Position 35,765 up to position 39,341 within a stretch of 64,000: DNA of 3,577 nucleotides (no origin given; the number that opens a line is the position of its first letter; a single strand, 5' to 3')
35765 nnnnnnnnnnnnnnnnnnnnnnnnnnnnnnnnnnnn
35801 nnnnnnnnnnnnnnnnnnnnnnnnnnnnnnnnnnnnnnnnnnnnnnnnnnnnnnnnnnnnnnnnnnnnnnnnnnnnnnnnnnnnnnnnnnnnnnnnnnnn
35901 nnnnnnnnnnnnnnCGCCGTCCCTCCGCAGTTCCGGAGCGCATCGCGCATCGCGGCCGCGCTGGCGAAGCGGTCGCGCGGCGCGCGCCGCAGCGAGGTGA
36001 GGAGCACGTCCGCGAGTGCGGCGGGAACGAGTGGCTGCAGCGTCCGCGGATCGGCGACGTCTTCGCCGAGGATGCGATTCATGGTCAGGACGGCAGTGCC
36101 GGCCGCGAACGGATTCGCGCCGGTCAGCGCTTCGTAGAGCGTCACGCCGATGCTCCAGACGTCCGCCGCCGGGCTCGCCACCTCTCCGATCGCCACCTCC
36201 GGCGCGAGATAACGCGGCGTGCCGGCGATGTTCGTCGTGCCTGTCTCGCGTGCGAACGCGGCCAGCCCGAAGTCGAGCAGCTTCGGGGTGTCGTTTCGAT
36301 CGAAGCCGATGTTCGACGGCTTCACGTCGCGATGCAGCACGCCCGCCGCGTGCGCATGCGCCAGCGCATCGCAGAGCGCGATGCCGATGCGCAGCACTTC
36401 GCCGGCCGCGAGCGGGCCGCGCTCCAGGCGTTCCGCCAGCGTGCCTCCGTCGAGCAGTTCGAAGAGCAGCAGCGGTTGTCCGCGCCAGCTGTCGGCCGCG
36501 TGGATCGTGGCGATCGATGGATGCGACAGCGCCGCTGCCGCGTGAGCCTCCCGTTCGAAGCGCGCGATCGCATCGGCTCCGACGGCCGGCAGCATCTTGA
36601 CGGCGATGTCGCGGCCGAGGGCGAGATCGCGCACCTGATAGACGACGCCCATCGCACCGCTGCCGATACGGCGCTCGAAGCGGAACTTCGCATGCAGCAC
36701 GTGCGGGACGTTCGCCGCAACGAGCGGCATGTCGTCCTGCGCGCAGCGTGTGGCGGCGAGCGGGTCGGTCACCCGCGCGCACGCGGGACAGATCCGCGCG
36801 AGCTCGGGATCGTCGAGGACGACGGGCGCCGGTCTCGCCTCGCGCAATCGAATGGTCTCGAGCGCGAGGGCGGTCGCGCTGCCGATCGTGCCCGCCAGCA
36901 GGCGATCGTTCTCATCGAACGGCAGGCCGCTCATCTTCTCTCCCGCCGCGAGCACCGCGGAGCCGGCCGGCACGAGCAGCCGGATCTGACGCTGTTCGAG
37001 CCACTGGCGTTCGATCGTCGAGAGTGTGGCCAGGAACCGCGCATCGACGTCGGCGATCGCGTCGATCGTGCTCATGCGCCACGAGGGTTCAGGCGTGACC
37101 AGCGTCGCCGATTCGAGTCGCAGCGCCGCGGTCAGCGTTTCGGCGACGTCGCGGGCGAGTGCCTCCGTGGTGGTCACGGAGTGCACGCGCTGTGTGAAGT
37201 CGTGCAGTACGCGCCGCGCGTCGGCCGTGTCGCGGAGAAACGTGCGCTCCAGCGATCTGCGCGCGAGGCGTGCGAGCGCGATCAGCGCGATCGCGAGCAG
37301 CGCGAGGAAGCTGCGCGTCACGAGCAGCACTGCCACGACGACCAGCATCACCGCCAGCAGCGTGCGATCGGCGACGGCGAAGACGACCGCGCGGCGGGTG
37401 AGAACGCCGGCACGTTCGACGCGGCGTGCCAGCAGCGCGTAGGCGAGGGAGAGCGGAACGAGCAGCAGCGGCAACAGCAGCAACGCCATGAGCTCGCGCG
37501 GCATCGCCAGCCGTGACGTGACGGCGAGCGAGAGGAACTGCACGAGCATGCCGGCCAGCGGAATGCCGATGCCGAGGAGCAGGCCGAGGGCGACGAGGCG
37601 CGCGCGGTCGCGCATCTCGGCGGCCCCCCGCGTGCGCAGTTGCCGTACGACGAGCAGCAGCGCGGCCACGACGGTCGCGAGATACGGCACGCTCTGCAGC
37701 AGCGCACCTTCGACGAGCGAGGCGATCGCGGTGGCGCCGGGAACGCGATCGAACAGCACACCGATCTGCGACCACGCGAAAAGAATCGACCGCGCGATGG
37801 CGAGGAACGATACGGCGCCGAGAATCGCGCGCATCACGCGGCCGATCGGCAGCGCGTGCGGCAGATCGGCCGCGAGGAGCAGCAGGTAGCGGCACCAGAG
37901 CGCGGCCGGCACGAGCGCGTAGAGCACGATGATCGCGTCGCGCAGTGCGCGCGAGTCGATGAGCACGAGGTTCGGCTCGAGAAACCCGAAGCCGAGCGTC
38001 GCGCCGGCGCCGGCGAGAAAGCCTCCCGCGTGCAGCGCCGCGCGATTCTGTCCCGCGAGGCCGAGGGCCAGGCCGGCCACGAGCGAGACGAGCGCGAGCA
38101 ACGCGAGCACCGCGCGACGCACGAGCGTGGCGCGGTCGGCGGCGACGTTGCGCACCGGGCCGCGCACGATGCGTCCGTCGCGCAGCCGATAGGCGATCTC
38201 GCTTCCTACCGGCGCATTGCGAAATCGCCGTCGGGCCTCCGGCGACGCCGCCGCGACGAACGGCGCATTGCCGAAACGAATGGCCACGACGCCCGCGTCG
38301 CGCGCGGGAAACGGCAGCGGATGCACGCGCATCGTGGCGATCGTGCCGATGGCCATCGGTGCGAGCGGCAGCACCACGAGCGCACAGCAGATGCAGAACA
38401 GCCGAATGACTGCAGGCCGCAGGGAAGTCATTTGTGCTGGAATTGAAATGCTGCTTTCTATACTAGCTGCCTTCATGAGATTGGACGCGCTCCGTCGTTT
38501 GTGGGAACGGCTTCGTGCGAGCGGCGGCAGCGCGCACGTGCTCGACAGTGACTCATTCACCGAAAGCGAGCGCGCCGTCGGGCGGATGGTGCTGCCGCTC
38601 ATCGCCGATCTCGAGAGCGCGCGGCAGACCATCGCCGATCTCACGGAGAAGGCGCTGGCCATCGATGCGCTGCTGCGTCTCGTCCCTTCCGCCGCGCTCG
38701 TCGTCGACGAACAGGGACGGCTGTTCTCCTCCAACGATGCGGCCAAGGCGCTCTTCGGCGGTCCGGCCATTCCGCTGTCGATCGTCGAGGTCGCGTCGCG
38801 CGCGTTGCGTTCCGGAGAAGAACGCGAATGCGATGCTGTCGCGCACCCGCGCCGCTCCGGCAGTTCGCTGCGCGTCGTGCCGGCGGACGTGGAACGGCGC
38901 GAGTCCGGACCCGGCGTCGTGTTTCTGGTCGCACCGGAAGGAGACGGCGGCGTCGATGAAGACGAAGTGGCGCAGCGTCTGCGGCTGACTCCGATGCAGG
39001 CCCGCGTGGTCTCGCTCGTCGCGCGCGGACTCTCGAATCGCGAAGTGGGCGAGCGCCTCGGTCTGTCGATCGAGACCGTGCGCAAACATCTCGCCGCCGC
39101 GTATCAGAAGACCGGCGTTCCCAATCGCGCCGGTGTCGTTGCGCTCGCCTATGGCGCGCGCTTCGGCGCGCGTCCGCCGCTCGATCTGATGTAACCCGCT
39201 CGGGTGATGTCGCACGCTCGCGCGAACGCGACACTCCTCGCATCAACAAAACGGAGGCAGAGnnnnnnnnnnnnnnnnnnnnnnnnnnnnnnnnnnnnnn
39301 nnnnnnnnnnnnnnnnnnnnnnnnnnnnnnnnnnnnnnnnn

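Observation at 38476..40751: LuxR regulator followed by two unknown genes, each preceded by a near-identical ~70-bp intergenic element containing an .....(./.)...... palindrome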

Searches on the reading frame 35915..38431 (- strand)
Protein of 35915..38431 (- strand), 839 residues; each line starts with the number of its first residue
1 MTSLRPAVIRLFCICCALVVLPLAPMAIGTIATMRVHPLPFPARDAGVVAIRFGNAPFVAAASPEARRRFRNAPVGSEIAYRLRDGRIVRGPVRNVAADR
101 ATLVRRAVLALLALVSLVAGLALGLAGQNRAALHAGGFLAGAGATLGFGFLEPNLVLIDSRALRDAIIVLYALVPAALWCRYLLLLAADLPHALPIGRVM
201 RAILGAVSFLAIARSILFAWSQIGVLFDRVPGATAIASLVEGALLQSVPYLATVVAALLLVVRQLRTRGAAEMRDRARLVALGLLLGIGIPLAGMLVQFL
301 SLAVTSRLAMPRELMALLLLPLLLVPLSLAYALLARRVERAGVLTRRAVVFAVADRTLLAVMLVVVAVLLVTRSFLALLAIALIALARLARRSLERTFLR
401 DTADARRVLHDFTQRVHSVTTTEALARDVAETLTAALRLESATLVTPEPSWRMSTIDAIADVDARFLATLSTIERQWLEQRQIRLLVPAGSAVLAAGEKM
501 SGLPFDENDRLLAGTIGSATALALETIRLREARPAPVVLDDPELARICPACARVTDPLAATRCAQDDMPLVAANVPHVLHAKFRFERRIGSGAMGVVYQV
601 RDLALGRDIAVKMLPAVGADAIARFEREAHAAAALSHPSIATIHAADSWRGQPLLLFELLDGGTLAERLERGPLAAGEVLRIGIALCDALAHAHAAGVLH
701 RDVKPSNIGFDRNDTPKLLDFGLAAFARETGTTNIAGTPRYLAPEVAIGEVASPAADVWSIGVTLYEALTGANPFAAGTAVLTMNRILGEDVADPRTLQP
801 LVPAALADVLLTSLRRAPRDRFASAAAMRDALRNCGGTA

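Call 13: search_protein_families(library=pfam, proteins=[window:35915-38431:-], max_evalue=0.1)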
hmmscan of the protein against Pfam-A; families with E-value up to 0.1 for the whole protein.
window:35915-38431:- (839 aa): 3 families
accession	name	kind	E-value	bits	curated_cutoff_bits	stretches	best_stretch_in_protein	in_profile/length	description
PF00069.31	Pkinase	-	7.6e-43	147.2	31.7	1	584-828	2-258/263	Protein kinase domain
PF07714.23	PK_Tyr_Ser-Thr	-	5e-27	95.3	23.1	1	584-822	2-249/258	Protein tyrosine and serine/threonine kinase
PF03109.22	ABC1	-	0.0036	16.9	22.9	1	651-730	141-220/244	ABC1 atypical kinase-like domain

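Call 88: search_protein_families(library=padloc, proteins=[window:35915-38431:-], max_evalue=0.01)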
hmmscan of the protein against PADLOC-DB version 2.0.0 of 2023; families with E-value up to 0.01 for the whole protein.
window:35915-38431:- (839 aa): 33 families (the best 25 are shown)
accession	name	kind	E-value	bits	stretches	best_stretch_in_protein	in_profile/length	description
PDLC04042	PD-T4-6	-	6.9e-71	237.3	1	577-834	5-271/292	-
PDLC04053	PD-T4-6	-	2.6e-64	215.6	1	581-835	9-271/311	-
PDLC04061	PD-T4-6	-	3.8e-63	212.7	1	573-834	8-282/510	-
PDLC04138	mad6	-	7.7e-59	198.2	1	578-829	48-308/659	mads_6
PDLC04060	PD-T4-6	-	2.5e-57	192.9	1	579-835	6-269/486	-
PDLC04043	PD-T4-6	-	2.9e-57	192.7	1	578-834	12-276/452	-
PDLC04054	PD-T4-6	-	6.3e-56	188.3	1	582-832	11-270/347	-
PDLC04057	PD-T4-6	-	3e-53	179.4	1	578-834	5-269/443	-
PDLC04039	PD-T4-6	-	4.4e-53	178.9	1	582-833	15-273/458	-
PDLC04041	PD-T4-6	-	7.4e-52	175.1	1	578-838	25-296/443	-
PDLC04047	PD-T4-6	-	1.3e-51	173.7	1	579-835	8-272/327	-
PDLC04052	PD-T4-6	-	6.5e-50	168.7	1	576-832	4-273/496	-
PDLC04040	PD-T4-6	-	1.5e-49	167.2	1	589-834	2-264/547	-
PDLC04048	PD-T4-6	-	8.6e-49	164.8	1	577-832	6-269/354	-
PDLC04064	PD-T4-6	-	1.7e-43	147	1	581-832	20-277/369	-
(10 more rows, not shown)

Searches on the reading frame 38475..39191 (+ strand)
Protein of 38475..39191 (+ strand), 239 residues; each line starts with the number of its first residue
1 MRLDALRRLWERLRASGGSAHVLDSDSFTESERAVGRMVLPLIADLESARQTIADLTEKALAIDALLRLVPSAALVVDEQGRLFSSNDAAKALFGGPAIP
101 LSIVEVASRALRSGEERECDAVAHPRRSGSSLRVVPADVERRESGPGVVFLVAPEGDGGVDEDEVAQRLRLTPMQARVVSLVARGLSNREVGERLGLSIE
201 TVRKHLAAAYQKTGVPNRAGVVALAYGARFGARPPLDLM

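Call 13: search_protein_families(library=pfam, proteins=[window:38475-39191:+], max_evalue=0.1)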
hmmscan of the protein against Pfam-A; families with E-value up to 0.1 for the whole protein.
window:38475-39191:+ (239 aa): 16 families
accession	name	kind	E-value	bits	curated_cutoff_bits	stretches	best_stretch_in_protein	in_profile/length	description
PF00196.25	GerE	-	8.3e-10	38.6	23.5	1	171-225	3-57/57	Bacterial regulatory proteins, luxR family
PF08281.18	Sigma70_r4_2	-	1.5e-05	25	25.7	1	170-212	10-53/54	Sigma-70, region 4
PF07638.17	Sigma70_ECF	-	2e-05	25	21.1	1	163-213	128-179/185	ECF sigma factor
PF04545.22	Sigma70_r4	-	8.1e-05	22.5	24.1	1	171-212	5-47/50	Sigma-70, region 4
PF13384.12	HTH_23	-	0.00061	20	24.6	1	176-215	8-46/50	Homeodomain-like domain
PF13412.12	HTH_24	-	0.00065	19.7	21.9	1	185-206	17-38/48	Winged helix-turn-helix DNA-binding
PF13518.12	HTH_28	-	0.0015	19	25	1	176-206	3-33/52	Helix-turn-helix domain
PF17765.7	MLTR_LBD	-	0.0017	18.9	26.3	1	65-102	7-46/168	MmyB-like transcription regulator ligand binding domain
PF00989.32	PAS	-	0.0043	17.5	22.6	1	64-95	4-35/113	PAS fold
PF19889.5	DUF6362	-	0.014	16.2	31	1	170-211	55-96/98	Domain of unknown function (DUF6362)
PF13936.12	HTH_38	-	0.016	15.3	27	1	181-206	16-41/44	Helix-turn-helix domain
PF13404.12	HTH_AsnC-type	-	0.017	15.4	27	0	186-203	18-35/42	AsnC-type helix-turn-helix domain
PF16365.12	EutK_C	-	0.034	14.6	27.5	0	179-208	8-37/52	Ethanolamine utilization protein EutK C-terminus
PF22943.2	HTH_68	-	0.048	13.7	27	0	178-197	10-29/45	Putative helix-turn-helix domain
PF14493.12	HTH_40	-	0.078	13.7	27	0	180-212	7-39/89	Helix-turn-helix domain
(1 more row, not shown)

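Call 76: search_protein_families(library=ncbifam, proteins=[window:38475-39191:+], max_evalue=0.01)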
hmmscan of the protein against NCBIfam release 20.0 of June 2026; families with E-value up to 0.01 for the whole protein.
window:38475-39191:+ (239 aa): 20 families
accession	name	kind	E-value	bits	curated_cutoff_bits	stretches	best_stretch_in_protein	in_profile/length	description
NF050132.1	TransRegAbsR2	equivalog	6.7e-10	38.3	850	1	171-219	531-579/582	LuxR family transcriptional regulator AbsR2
NF041232.1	BagY_FevT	exception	1.1e-08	34.4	700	1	28-224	147-350/367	LuxR family transcriptional regulator BagY/FevT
NF052366.1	photon_PedR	equivalog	8.5e-08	32.3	120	1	176-225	8-57/74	photosynthetic electron transport-dependent transcriptional regulator PedR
NF047785.1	respo_reg_MadR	equivalog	3.8e-07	29.7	300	1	166-225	144-203/209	MadR family response regulator transcription factor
TIGR03020.2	EpsA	equivalog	2.3e-06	27.4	170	1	168-225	188-245/247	XrtB/PEP-CTERM-associated transcriptional regulator EpsA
NF052445.1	RespRegMctR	equivalog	2.4e-06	27.1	300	1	164-225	138-199/205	two-component system response regulator MctR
NF003420.0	PRK04841.1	equivalog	2.8e-06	25.6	537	1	164-225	832-893/903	HTH-type transcriptional regulator MalT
NF041830.1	RR_TF_ErdR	exception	4.1e-06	26.6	390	1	170-220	150-200/213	response regulator transcription factor ErdR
NF040749.1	tetrathio_RR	equivalog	4.1e-05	23.4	290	1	162-223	124-186/191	tetrathionate respiration response regulator TtrR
TIGR02937.1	sigma70-ECF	superfamily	0.00012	21.8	42.9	1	170-212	117-160/165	sigma-70 family RNA polymerase sigma factor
TIGR02985.1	Sig70_bacteroi1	subfamily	0.00042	20.6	126.4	1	173-212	117-157/162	RNA polymerase sigma-70 factor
NF007403.0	PRK09935.1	equivalog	0.00055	19.6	271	1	172-217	151-196/210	fimbria biosynthesis transcriptional regulator FimZ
NF011896.0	PRK15369.1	equivalog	0.0013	18.4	242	1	167-223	146-202/211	two component system response regulator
NF047608.1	LIC13292_fam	subfamily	0.0024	18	200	1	168-216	100-148/166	LIC13292 family transcriptional regulator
NF007505.1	PRK10100.1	equivalog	0.0025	17.5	250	1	169-224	143-198/204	biofilm master transcriptional regulator CsgD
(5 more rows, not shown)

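Call 80: search_solved_structures(query=window:38475-39191:+, max_evalue=0.01)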
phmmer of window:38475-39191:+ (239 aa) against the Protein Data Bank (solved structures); distinct sequences matched with E-value up to 0.01: 21.
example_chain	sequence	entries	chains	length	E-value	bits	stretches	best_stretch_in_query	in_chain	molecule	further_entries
8a5r_AAA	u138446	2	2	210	1e-06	31.9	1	163-228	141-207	Light-activated DNA-binding protein EL222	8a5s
3p7n_A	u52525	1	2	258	1.8e-06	31.2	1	163-227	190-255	Sensor histidine kinase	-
3q7w_A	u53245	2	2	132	3.8e-06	30.1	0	126-173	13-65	de novo designed beta-trefoil architecture with symmetric primary structure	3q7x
4qkr_A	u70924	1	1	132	2.6e-05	27.4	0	126-173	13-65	DE NOVO PROTEIN 6XTYR/PV2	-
4yn8_A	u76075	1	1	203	6.2e-05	26.1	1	166-225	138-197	Response regulator ChrA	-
7x1k_A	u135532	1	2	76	0.00011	25.2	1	171-225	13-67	Chemotaxis protein CheY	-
4qks_A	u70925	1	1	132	0.0002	24.5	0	127-173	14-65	DE NOVO PROTEIN 6XTRP/PV2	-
4wt0_B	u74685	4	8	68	0.00023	24.2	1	171-225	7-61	Response regulator receiver domain protein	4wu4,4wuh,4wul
1fse_A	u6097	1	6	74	0.00054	23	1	162-222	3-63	GERE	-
7vim_A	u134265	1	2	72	0.00073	22.6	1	164-220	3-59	Protein EsrB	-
4wsz_A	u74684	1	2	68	0.0011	22.1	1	171-225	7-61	Response regulator receiver domain protein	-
3o4d_A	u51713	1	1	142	0.0016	21.5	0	127-173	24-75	de novo designed beta-trefoil architecture with symmetric primary structure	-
4d8h_A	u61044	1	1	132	0.0017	21.4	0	126-173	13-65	de novo protein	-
7ve4_A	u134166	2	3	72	0.0018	21.3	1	171-226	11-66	DNA-binding response regulator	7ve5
6jqs_A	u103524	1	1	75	0.0019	21.2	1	167-222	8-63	DNA-binding response regulator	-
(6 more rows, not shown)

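Call 88: search_protein_families(library=padloc, proteins=[window:38475-39191:+], max_evalue=0.01)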
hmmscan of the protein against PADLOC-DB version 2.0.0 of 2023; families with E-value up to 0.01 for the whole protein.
window:38475-39191:+ (239 aa): 2 families
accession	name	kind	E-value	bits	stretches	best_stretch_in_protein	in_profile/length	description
PDLC01851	CARF3--CARF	-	2.1e-07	28.6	1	170-213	209-252/279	-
PDLC01855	CARF3--CARF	-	1.8e-05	22.6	1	170-212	217-259/288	-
